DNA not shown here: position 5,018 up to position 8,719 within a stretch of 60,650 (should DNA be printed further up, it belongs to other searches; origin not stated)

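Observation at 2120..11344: Eight-gene translationally coupled operon joining a 2-oxoacid:ferredoxin oxidoreductase to HdrA-MvhD, HdrD-like and EtfAB modules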

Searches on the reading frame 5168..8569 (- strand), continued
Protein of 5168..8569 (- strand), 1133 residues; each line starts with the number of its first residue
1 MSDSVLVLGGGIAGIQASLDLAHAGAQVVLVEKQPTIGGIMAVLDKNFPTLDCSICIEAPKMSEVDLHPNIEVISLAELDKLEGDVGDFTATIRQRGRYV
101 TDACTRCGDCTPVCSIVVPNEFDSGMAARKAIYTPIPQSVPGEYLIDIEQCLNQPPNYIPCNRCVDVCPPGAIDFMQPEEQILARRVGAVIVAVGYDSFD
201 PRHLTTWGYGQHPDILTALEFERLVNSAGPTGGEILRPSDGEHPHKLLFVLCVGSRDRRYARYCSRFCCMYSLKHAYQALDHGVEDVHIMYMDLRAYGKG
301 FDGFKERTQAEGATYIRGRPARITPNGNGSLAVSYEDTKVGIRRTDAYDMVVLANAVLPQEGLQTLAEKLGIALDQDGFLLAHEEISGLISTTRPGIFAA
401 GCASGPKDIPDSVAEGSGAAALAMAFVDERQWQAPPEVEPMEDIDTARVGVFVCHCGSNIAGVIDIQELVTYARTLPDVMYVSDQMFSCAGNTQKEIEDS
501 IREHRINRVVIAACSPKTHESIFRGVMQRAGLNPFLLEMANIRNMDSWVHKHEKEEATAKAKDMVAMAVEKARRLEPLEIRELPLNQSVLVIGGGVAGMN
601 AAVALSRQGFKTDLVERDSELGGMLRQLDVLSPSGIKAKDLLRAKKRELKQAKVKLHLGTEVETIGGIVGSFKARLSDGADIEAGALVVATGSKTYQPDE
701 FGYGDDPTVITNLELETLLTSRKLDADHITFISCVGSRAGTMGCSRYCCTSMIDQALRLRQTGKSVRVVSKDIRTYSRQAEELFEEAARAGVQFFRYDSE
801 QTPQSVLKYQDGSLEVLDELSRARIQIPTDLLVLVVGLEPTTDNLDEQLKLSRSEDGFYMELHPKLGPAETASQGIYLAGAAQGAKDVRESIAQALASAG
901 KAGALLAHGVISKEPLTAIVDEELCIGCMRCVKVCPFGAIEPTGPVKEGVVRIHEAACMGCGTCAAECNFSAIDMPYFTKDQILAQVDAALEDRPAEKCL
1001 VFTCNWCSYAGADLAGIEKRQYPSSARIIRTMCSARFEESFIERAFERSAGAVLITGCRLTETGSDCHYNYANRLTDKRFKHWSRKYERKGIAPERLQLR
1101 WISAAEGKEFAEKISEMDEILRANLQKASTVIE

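Call 41: search_protein_families(library=pfam, proteins=[L045:291-1289:+, L045:1450-3123:+, L045:3126-3893:+, L045:6903-7334:+, L045:7434-8708:+, L045:8711-9679:+, L045:9313-11130:+, L045:12369-13436:+, L043:9728-12805:+, L043:8402-9403:-], max_evalue=0.000001)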
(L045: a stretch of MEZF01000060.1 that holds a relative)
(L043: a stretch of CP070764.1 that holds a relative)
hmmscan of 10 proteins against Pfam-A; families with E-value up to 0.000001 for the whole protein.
L045:291-1289:+ (332 aa): 3 families
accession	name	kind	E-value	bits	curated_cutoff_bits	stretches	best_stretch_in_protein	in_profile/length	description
PF12831.13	FAD_oxidored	-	1.4e-08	34.9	27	1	4-42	2-40/416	FAD dependent oxidoreductase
PF07992.20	Pyr_redox_2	-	3.9e-07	30.2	26.1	0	4-36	3-177/291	Pyridine nucleotide-disulphide oxidoreductase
PF00070.33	Pyr_redox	-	7.6e-07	30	22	0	4-37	2-35/82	Pyridine nucleotide-disulphide oxidoreductase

L045:1450-3123:+ (557 aa): 8 families
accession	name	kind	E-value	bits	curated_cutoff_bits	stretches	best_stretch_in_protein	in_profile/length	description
PF07992.20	Pyr_redox_2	-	1.5e-12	48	26.1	1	145-256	143-238/291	Pyridine nucleotide-disulphide oxidoreductase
PF12831.13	FAD_oxidored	-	3.6e-09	36.9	27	1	148-183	3-38/416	FAD dependent oxidoreductase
PF14697.11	Fer4_21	-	8.8e-09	35.8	35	1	485-538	2-59/59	4Fe-4S dicluster domain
PF13450.12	NAD_binding_8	-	9.2e-09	35.9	21.9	1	149-187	1-39/68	NAD(P)-binding Rossmann-like domain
PF03486.20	HI0933_like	-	1.3e-08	35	50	0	147-184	3-40/244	HI0933-like protein Rossmann domain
PF00037.32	Fer4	-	7.5e-08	32.3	21.1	0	485-507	2-24/24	4Fe-4S binding domain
PF00890.30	FAD_binding_2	-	1.8e-07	31.1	20.4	1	148-182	3-37/414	FAD binding domain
PF01266.30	DAO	-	2.7e-07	30.9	27.9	0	148-181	3-37/353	FAD dependent oxidoreductase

L045:3126-3893:+ (255 aa): 1 family
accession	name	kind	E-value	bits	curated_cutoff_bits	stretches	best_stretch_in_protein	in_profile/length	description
PF02662.21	FlpD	-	7.2e-52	175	22.3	1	9-130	2-123/123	Methyl-viologen-reducing hydrogenase, delta subunit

L045:6903-7334:+ (143 aa): 1 family
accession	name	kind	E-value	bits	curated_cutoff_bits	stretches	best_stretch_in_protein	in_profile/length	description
PF02662.21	FlpD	-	5e-52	175.5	22.3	1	9-131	2-123/123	Methyl-viologen-reducing hydrogenase, delta subunit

L045:7434-8708:+ (424 aa): 1 family
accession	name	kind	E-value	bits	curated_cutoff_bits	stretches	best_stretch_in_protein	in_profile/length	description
PF02754.22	CCG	-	8.6e-28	96.7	20.6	2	141-222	1-84/85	Cysteine-rich domain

L045:8711-9679:+ (322 aa): 1 family
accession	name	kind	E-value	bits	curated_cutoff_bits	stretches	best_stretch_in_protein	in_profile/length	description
PF01058.29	Oxidored_q6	-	3.1e-21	75.9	27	1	14-169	1-117/128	NADH ubiquinone oxidoreductase, 20 Kd subunit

L045:9313-11130:+ (605 aa): 1 family
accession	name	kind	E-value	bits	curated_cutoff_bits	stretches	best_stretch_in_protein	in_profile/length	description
PF00374.24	NiFeSe_Hases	-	2.5e-08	33.7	25.8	0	496-580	423-508/508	Nickel-dependent hydrogenase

L045:12369-13436:+ (355 aa): 1 family
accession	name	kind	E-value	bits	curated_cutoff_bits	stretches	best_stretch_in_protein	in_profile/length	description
PF21948.1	LplA-B_cat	-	9.9e-42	143.6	27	1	9-208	5-200/200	Lipoyl protein ligase A/B catalytic domain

L043:9728-12805:+ (1025 aa): 10 families
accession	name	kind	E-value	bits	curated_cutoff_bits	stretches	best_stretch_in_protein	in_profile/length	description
PF02662.21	FlpD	-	2.9e-38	131.1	22.3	1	891-1012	2-119/123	Methyl-viologen-reducing hydrogenase, delta subunit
PF07992.20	Pyr_redox_2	-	9.4e-22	78.2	26.1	1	479-785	3-284/291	Pyridine nucleotide-disulphide oxidoreductase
PF12831.13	FAD_oxidored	-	2.3e-09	37.5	27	1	480-526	3-48/416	FAD dependent oxidoreductase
PF00037.32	Fer4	-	1.6e-08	34.5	21.1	0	811-831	4-24/24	4Fe-4S binding domain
PF13450.12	NAD_binding_8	-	1.1e-07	32.5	21.9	1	481-515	1-35/68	NAD(P)-binding Rossmann-like domain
PF00890.30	FAD_binding_2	-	1.4e-07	31.5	20.4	0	479-515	2-38/414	FAD binding domain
PF12838.12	Fer4_7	-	1.8e-07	31.9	27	1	815-863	2-52/52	4Fe-4S dicluster domain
PF25160.1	LdpA_Fe-S-bd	-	1.8e-07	31.3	27.6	0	809-833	22-46/49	LdpA Fe-S cluster-binding domain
PF13738.12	Pyr_redox_3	-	3.2e-07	30.3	30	0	477-584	165-268/305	Pyridine nucleotide-disulphide oxidoreductase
PF13237.11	Fer4_10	-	5e-07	30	25.5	0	810-859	4-52/53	4Fe-4S dicluster domain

L043:8402-9403:- (333 aa): 2 families
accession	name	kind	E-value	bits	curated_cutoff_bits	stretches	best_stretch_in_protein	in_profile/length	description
PF00535.33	Glycos_transf_2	-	7e-26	91.6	23.3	1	41-197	2-166/168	Glycosyl transferase family 2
PF13641.12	Glyco_tranf_2_3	-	6.4e-07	30.1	27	1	37-150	1-124/230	Glycosyltransferase like family 2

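Call 66: predict_structure(alignment_id=A1)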
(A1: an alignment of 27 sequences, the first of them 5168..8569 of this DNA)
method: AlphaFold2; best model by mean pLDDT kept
length: 1133 residues; sequences in the alignment: 27
mean_pLDDT: 75.3   pTM: 0.77
mean pLDDT of the five models: 75.3, 73.4, 71.5, 62.5, 56.4
residues with pLDDT >= 90: 254; 70-90: 517; 50-70: 249; < 50: 113
segments of 3 or more residues with pLDDT < 50: 37-56, 105-108, 114-160, 229-232, 457-462, 544-551, 862-872
pLDDT, mean of each block of 10 residues (from residue 1): 86 82 90 57 34 49 72 87 93 79 51 42 28 27 30 43 59 68 94 79 71 80 58 68 88 57 59 77 84 57 68 77 79 79 85 78 90 85 77 91 74 83 87 67 81 63 71 93 66 70 90 72 80 87 50 72 91 85 84 92 93 94 86 83 91 94 83 91 91 82 88 84 85 73 71 90 90 67 79 80 79 81 83 86 75 68 41 70 76 85 83 70 74 69 68 66 68 78 92 92 73 54 81 76 93 81 54 74 91 90 68 87 81 53
secondary structure, 60 per line:
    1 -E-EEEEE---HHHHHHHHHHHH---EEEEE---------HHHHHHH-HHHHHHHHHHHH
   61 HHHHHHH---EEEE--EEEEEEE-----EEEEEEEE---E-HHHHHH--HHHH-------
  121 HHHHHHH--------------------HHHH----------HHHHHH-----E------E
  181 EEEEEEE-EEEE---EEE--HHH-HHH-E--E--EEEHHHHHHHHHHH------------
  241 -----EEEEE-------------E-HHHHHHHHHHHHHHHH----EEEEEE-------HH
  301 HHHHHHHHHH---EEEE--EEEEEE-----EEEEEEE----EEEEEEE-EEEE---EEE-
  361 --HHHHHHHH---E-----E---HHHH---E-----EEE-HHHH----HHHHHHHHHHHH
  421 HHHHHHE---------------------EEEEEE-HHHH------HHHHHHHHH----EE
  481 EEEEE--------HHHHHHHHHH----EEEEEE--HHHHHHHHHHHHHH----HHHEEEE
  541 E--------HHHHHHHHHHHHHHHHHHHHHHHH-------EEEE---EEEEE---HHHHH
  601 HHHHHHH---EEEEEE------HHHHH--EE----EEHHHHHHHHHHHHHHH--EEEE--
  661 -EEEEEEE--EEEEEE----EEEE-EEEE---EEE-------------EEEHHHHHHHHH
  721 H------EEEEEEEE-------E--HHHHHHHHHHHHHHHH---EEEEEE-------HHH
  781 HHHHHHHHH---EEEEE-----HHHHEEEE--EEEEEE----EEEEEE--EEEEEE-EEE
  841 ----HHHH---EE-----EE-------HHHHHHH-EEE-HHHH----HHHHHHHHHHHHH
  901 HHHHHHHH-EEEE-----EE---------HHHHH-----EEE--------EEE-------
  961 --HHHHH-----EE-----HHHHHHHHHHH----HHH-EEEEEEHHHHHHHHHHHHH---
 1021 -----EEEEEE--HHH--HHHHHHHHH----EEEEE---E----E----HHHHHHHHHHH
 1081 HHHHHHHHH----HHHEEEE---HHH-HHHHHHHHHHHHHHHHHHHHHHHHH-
elements in order (helices of 4 or more, strands of 3 or more residues): E4-8 H12-23 E27-31 H41-47 H49-67 E71-74 E77-83 E89-96 H102-107 H110-113 H121-127 H148-151 H162-167 E180-187 E189-192 E196-198 E215-217 H218-228 E246-250 H266-281 E286-291 H299-310 E314-317 E320-325 E331-337 E342-348 E350-353 E357-359 H363-370 H384-387 E397-399 H401-404 H409-426 E449-454 H456-459 H466-474 E479-485 H494-503 E508-513 H516-529 E537-541 H550-573 E581-584 E588-592 H596-607 E611-616 H623-627 H638-652 E655-658 E662-668 E671-676 E681-684 E686-689 E693-695 E709-711 H712-721 E728-735 H746-761 E765-770 H778-789 E793-797 H803-806 E807-810 E813-818 E823-828 E831-836 E838-840 H845-848 H868-874 E876-878 H880-883 H888-908 E910-913 H930-934 E940-942 E951-953 H963-967 H980-990 E999-1004 H1005-1017 E1026-1031 H1039-1047 E1052-1056 H1070-1089 E1097-1100 H1108-1132

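Call 68: fold_search(model_id=the predicted structure, library=pdb)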
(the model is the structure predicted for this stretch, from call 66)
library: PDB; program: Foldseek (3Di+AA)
matches with E <= 10: 1978; with E <= 0.001: 914
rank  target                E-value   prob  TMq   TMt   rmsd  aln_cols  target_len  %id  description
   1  5odc_A                2.7e-45  1.00  0.42  0.70   5.1       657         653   35  Heterodisulfide reductase / [NiFe]-hydrogenase complex from Methanothermococcus thermolithotrophicus at 2.3 A resoluti (released 2017-08-30)
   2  5odi_A                7.7e-45  1.00  0.42  0.70   4.9       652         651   35  Heterodisulfide reductase / [NiFe]-hydrogenase complex from Methanothermococcus thermolithotrophicus cocrystallized wi (released 2017-08-30)
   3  5odh_A                1.9e-44  1.00  0.42  0.70   4.7       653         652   35  Heterodisulfide reductase / [NiFe]-hydrogenase complex from Methanothermococcus thermolithotrophicus soaked with heter (released 2017-08-30)
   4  8rvu_A                3.8e-44  1.00  0.42  0.71   4.8       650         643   35  CryoEM structure of the Elp-Hdr complex of Methanothermobacter marburgensis state 2 (composite structure) (released 2025-05-14)
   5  8rvy_A                5.2e-44  1.00  0.35  0.57   8.6       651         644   35  CryoEM structure of the Elp-Hdr complex of Methanothermobacter marburgensis state 1 (composite structure) (released 2025-05-14)
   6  7bkb_A                5.8e-44  1.00  0.43  0.71   4.2       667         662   32  Formate dehydrogenase - heterodisulfide reductase - formylmethanofuran dehydrogenase complex from Methanospirillum hun (released 2021-09-29)
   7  7bkd_A                1.9e-43  1.00  0.38  0.60   7.3       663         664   32  Formate dehydrogenase - heterodisulfide reductase - formylmethanofuran dehydrogenase complex from Methanospirillum hun (released 2021-09-29)
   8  8rwn_A                4.0e-37  1.00  0.32  0.80   5.7       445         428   43  CryoEM structure of the Hdr(ABC)2 subunits of the Elp-Hdr complex of Methanothermobacter marburgensis (released 2025-05-14)
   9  8rvu_a                7.8e-37  1.00  0.32  0.80   5.7       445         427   43  CryoEM structure of the Elp-Hdr complex of Methanothermobacter marburgensis state 2 (composite structure) (released 2025-05-14)
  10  7bkd_a                1.0e-35  1.00  0.33  0.78   6.7       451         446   43  Formate dehydrogenase - heterodisulfide reductase - formylmethanofuran dehydrogenase complex from Methanospirillum hun (released 2021-09-29)
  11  7bke_A                4.3e-35  1.00  0.32  0.77   6.3       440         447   44  Formate dehydrogenase - heterodisulfide reductase - formylmethanofuran dehydrogenase complex from Methanospirillum hun (released 2021-09-29)
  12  6tjr_A                6.1e-23  1.00  0.28  0.88   3.7       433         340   25  Structure of HdrA-like subunit from Hyphomicrobium denitrificans (released 2020-08-19)
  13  5ygq_B                3.8e-14  1.00  0.14  0.39  11.9       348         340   19  Crystal Structure of Ferredoxin NADP+ Oxidoreductase from Rhodopseudomonas palustris (released 2018-09-26)
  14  3cty_B                4.7e-14  1.00  0.21  0.68   5.0       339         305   17  Crystal structure of T. acidophilum thioredoxin reductase (released 2009-02-24)
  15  6gar_A                6.1e-14  1.00  0.17  0.43   8.5       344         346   20  Crystal structure of oxidised ferredoxin/flavodoxin NADP+ oxidoreductase 1 (FNR1) from Bacillus cereus (released 2018-09-05)
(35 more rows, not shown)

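Call 85: search_protein_representatives(protein=window:5168-8569:-)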
Query: 1133 residues. Proteins with E-value up to 0.001 (for the whole library): 14682; up to 1e-10: 7642; up to 1e-30: 2523. The best 150 are listed.
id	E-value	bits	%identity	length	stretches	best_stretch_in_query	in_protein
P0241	0.0e+00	1595.6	61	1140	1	1-1122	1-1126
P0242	0.0e+00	1065.2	55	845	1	3-838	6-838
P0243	1.5e-265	900.5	44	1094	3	5-677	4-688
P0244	1.3e-262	890.8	46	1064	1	5-989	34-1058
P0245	1.8e-256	870.5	43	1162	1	4-1123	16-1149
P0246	3.8e-256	869.4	44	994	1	3-991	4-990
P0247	1.0e-255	868.0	41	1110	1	41-1127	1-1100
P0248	2.6e-255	866.6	44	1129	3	3-676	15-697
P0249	2.4e-248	843.6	39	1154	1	3-1128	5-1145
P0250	4.3e-245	832.8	43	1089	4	4-429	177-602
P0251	6.9e-245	832.1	44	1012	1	7-991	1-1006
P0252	2.0e-243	827.3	44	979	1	1-993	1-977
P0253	2.5e-240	817.0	45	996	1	1-990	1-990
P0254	8.4e-238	808.7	42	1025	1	4-992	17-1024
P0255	1.5e-232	791.3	40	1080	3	6-642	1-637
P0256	1.5e-229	781.3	42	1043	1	5-1000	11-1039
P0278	1.0e-215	735.5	39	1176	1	4-1121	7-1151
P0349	6.9e-168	577.1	35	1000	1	3-989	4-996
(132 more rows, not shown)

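Call 86: find_encoding_contigs(protein=P0245, flank=8000, max_places=2)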
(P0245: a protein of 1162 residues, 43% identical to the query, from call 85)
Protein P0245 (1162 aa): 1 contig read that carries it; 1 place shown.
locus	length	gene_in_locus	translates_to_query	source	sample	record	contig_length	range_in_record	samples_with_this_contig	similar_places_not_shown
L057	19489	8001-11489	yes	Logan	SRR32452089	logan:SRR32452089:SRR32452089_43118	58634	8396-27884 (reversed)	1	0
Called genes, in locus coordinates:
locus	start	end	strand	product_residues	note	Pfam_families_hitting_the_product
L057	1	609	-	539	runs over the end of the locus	PF07969:Amidohydro_3, PF01979:Amidohydro_1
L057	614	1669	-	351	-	PF01208:URO-D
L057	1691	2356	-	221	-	PF02607:B12-binding_2, PF02310:B12-binding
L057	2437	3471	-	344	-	PF01208:URO-D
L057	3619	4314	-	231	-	PF13549:ATP-grasp_5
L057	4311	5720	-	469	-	PF02629:CoA_binding, PF13380:CoA_binding_2, PF13607:Succ_CoA_lig, PF19045:Ligase_CoA_2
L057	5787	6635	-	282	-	PF01144:CoA_trans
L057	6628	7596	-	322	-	PF01144:CoA_trans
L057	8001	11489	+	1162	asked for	PF00890:FAD_binding_2, PF01266:DAO, PF07992:Pyr_redox_2, PF12831:FAD_oxidored, PF13450:NAD_binding_8, PF13450:NAD_binding_8, PF12838:Fer4_7, PF02662:FlpD, +21 more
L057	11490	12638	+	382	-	PF04432:FrhB_FdhB_C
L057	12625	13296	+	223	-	PF01493:GXGXG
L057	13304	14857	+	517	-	PF01645:Glu_synthase, PF00478:IMPDH, PF01070:FMN_dh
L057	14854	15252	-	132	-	PF13596:PAS_10, PF08448:PAS_4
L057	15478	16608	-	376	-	PF01145:Band_7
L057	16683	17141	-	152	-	PF01957:NfeD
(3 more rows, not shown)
